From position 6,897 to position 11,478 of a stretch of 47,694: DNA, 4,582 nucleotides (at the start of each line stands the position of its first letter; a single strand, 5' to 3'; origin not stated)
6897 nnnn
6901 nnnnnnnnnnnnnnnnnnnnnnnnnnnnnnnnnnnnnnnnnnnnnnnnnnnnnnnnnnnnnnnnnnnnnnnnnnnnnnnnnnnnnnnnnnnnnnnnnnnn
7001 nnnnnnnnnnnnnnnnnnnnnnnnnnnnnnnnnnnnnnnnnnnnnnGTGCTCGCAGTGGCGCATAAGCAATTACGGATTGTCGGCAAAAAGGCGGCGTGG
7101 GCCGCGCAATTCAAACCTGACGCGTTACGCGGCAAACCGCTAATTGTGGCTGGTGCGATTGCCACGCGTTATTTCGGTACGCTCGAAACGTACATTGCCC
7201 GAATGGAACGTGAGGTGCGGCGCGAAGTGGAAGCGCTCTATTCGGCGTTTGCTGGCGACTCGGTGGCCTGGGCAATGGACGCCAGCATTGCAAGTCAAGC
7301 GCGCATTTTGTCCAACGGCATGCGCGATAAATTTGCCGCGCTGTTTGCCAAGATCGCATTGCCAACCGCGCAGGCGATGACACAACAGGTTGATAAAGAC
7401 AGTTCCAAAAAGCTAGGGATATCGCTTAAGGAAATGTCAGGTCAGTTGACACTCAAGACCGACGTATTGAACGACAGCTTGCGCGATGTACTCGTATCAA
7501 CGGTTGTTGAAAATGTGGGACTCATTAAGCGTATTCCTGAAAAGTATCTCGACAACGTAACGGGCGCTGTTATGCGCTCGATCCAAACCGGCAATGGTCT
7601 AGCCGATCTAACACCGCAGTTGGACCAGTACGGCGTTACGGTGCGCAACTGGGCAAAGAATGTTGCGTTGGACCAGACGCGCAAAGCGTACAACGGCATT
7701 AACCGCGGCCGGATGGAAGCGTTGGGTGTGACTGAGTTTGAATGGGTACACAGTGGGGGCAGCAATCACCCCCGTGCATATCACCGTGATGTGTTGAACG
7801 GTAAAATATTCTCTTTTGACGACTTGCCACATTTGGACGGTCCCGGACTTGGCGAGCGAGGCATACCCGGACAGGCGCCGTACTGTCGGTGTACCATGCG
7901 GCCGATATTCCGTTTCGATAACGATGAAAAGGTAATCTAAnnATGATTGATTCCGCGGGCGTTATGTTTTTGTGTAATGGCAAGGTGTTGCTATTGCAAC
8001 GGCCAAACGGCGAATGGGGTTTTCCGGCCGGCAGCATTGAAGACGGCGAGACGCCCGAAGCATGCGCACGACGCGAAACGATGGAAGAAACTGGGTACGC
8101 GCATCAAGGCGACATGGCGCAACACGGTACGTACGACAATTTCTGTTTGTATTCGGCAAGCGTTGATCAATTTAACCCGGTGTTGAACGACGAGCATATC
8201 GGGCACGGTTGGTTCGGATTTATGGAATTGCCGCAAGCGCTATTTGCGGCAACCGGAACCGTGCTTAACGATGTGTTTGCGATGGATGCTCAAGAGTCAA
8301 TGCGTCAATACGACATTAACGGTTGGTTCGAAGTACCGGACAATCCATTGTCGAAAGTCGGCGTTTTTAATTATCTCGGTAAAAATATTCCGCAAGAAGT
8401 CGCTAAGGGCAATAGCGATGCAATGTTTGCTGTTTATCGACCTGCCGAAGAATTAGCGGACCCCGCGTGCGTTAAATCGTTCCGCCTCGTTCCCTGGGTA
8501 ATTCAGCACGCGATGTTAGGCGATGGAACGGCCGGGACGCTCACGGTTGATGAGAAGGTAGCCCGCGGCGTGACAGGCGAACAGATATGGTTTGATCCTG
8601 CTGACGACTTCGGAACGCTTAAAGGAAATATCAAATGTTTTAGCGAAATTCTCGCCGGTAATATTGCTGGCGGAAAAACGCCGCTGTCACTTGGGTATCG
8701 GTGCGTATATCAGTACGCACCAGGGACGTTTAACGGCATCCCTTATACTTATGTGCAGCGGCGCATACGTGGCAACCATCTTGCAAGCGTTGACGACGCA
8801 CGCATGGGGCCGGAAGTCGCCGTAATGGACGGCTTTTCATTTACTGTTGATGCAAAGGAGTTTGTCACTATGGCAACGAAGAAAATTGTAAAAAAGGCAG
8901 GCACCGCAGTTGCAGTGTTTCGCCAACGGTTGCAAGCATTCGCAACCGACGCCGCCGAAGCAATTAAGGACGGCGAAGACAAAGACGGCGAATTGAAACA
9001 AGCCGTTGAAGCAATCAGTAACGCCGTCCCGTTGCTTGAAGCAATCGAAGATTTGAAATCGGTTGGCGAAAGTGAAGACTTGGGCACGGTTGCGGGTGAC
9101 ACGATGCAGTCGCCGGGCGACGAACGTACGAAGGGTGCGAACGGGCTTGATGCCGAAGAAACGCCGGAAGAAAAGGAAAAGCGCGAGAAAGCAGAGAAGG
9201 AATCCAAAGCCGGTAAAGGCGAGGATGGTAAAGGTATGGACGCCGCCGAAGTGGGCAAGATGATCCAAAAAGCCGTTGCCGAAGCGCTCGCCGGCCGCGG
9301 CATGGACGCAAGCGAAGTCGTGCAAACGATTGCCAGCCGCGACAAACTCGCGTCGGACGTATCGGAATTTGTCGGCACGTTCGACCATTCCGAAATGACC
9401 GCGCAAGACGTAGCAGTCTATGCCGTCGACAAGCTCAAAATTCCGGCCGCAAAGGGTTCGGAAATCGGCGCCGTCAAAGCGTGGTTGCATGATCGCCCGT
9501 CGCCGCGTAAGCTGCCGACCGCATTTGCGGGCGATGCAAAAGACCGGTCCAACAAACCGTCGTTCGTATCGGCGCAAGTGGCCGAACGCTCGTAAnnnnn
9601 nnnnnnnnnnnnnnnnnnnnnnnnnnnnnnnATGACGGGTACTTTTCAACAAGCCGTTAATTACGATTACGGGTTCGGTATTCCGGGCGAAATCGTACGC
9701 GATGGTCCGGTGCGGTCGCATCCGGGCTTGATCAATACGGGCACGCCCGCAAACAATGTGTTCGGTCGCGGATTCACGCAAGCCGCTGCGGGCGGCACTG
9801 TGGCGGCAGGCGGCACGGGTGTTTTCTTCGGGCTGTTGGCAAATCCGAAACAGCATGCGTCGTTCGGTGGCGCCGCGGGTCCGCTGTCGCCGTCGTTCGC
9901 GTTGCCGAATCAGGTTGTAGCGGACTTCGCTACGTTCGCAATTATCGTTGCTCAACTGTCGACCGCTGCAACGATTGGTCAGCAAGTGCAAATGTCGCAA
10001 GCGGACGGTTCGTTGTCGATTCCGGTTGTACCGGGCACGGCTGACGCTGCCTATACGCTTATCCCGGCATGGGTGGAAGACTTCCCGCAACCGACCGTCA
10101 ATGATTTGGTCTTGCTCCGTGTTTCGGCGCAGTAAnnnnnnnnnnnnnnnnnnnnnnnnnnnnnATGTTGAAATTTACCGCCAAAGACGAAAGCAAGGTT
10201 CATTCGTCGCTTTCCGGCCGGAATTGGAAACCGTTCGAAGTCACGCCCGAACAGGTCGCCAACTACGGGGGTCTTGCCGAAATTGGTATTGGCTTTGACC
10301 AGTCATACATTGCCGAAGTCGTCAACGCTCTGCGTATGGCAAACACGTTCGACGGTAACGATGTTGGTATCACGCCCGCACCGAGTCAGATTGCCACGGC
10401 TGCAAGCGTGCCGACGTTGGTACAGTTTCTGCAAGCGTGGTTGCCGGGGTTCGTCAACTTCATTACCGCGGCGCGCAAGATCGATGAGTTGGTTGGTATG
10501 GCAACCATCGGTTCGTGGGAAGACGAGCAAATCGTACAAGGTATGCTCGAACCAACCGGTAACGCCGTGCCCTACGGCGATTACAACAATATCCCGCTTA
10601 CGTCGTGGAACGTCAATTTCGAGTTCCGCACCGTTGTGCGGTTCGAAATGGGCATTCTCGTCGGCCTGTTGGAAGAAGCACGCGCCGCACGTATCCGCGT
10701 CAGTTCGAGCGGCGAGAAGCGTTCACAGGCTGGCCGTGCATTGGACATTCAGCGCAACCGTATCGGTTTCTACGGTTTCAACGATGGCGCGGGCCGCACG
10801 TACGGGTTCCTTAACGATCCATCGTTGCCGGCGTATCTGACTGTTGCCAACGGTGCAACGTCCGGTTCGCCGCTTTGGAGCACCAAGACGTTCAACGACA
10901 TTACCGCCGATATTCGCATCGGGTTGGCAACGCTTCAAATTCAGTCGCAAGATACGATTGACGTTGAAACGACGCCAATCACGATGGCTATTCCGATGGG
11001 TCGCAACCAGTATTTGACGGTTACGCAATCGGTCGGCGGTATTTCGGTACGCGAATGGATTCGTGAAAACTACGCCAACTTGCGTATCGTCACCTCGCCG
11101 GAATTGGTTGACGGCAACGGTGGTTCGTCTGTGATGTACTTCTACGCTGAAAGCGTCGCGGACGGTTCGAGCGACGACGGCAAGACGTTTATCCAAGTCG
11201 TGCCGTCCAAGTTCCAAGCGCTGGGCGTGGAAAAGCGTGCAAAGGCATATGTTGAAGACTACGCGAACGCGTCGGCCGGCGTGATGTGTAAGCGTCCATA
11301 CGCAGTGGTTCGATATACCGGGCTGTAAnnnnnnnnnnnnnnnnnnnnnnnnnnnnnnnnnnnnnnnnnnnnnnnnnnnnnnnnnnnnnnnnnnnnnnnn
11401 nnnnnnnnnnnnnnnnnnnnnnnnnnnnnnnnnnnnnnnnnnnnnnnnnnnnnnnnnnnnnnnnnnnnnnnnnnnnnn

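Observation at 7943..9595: Nudix hydrolase fused in frame to the scaffold/prohead-protease-like protein, suggesting a capsid-targeted enzyme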

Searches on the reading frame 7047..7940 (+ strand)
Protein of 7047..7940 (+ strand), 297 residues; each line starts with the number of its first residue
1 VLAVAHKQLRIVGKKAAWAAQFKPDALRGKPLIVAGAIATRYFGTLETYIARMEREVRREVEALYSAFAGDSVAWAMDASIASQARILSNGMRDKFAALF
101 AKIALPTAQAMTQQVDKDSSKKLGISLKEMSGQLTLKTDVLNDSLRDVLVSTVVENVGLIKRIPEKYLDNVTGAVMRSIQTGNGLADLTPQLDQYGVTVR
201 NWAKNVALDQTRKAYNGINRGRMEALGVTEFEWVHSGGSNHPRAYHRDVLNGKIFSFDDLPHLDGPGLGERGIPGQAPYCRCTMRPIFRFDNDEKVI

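Call 3: search_protein_families(library=pfam, proteins=[window:7047-7940:+], max_evalue=0.01)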
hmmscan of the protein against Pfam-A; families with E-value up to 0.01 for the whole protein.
window:7047-7940:+ (297 aa): 1 family
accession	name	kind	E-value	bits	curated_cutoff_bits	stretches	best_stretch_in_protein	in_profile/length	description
PF04233.19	Phage_Mu_F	-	1.2e-10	42.5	29.6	1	170-284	2-111/112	Phage Mu protein F like protein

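Call 4: search_protein_families(library=phrogs, proteins=[window:7047-7940:+], max_evalue=0.001)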
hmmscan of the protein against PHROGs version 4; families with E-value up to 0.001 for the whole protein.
window:7047-7940:+ (297 aa): 6 families
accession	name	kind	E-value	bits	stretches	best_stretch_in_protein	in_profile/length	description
phrog_324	-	head and packaging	1.2e-65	223.7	1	13-294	52-324/624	head morphogenesis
phrog_15127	-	head and packaging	3.9e-21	76.2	1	38-265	4-226/602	head protein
phrog_4529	-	head and packaging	5.2e-18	66.6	1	135-289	137-289/533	minor head protein and DNA pilot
phrog_595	-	head and packaging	1.7e-17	64.9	1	88-294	104-304/513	head maturation protease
phrog_2468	-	head and packaging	6.7e-14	53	1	46-291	36-276/303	head morphogenesis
phrog_6577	-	unknown function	0.00043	19.7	1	155-287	103-229/1066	-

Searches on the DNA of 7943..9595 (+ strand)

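Call 5: search_dna_similar(query=window:7943-9595:+, collection=phages, mode=near, max_rows=30)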
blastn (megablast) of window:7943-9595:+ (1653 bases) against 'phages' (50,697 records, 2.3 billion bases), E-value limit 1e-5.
No match.

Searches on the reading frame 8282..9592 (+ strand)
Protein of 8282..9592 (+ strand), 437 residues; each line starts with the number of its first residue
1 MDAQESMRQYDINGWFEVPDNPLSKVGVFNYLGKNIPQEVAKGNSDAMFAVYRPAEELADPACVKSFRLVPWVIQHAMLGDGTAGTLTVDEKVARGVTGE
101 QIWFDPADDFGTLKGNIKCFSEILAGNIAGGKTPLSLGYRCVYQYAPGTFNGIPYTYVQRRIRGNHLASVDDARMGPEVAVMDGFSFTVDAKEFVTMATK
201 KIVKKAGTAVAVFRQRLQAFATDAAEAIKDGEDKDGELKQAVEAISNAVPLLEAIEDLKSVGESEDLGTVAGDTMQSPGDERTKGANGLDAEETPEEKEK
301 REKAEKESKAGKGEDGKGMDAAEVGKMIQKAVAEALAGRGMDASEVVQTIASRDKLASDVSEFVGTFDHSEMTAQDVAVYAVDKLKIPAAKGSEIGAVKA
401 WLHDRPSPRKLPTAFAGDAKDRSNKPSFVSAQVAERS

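Call 34: search_solved_structures(query=window:8282-9592:+, max_evalue=1, show_alignments=2)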
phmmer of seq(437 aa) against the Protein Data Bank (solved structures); distinct sequences matched with E-value up to 1: 1.
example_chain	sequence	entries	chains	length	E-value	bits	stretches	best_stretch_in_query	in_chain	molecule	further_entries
9b40_G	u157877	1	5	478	4.5e-32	115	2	5-189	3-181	gp24 Scaffolding protein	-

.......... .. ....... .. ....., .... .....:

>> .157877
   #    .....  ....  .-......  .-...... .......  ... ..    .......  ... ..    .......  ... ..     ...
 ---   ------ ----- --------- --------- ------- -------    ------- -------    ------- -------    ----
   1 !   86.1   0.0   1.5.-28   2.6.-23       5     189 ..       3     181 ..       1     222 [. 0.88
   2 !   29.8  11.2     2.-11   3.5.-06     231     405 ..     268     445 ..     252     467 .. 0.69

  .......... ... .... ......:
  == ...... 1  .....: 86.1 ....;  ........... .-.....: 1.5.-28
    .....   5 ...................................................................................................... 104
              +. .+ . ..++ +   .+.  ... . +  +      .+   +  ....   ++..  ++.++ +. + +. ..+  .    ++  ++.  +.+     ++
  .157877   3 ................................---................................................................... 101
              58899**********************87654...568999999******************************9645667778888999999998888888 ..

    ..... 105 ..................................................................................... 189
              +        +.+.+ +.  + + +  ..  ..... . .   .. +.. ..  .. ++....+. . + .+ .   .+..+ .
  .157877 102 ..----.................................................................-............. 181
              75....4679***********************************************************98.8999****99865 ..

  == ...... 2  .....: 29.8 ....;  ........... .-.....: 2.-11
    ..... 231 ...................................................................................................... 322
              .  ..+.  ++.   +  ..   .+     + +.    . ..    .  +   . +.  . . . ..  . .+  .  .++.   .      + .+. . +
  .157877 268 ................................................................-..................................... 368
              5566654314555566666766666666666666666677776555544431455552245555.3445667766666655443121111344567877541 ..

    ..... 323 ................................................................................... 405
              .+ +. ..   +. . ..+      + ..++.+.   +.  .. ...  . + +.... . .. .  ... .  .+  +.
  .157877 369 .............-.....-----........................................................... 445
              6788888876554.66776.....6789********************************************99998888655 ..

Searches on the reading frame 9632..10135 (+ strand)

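Call 3: search_protein_families(library=pfam, proteins=[window:9632-10135:+], max_evalue=0.01)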
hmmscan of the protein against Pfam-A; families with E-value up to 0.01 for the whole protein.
window:9632-10135:+ (167 aa): 2 families
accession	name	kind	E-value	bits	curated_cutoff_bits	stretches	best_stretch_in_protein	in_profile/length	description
PF22758.2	Phage_cement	-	1.4e-12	48.4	27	1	5-148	1-130/146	Structural cement protein (E217 gp24/Pam3 gp6)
PF23982.2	XM1_gp53_minor_capsid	-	2.3e-06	28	27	1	6-133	2-124/154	XM1 gp53 minor capsid protein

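Call 4: search_protein_families(library=phrogs, proteins=[window:9632-10135:+], max_evalue=0.001)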
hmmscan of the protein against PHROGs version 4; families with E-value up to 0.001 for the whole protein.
window:9632-10135:+ (167 aa): 1 family
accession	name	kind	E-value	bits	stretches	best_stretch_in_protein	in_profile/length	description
phrog_3645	-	head and packaging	2e-33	116.6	1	4-146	2-154/176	virion structural protein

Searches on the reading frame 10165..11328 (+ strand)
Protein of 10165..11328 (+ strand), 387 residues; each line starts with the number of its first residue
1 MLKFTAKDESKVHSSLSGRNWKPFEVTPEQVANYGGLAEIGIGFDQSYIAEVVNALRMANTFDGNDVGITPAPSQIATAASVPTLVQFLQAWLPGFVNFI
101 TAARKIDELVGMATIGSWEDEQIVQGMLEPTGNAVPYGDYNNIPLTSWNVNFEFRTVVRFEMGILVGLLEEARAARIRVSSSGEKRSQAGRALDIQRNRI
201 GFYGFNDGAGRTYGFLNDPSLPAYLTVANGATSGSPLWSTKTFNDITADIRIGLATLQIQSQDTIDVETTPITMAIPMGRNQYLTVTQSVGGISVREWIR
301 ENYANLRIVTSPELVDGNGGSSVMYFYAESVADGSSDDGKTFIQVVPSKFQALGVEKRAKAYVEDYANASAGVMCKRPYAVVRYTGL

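Call 3: search_protein_families(library=pfam, proteins=[window:10165-11328:+], max_evalue=0.01)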
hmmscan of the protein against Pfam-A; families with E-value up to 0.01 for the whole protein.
window:10165-11328:+ (387 aa): 1 family
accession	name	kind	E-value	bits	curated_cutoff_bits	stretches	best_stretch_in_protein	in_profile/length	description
PF09950.15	Major_capside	-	1.4e-17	64.3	26.8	1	139-386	9-250/251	Major capsid protein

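Call 4: search_protein_families(library=phrogs, proteins=[window:10165-11328:+], max_evalue=0.001)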
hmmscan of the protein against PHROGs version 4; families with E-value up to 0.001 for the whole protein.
window:10165-11328:+ (387 aa): 1 family
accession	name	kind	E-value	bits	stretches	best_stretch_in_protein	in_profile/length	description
phrog_264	-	head and packaging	5.8e-73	246.6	1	72-387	18-321/321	major head protein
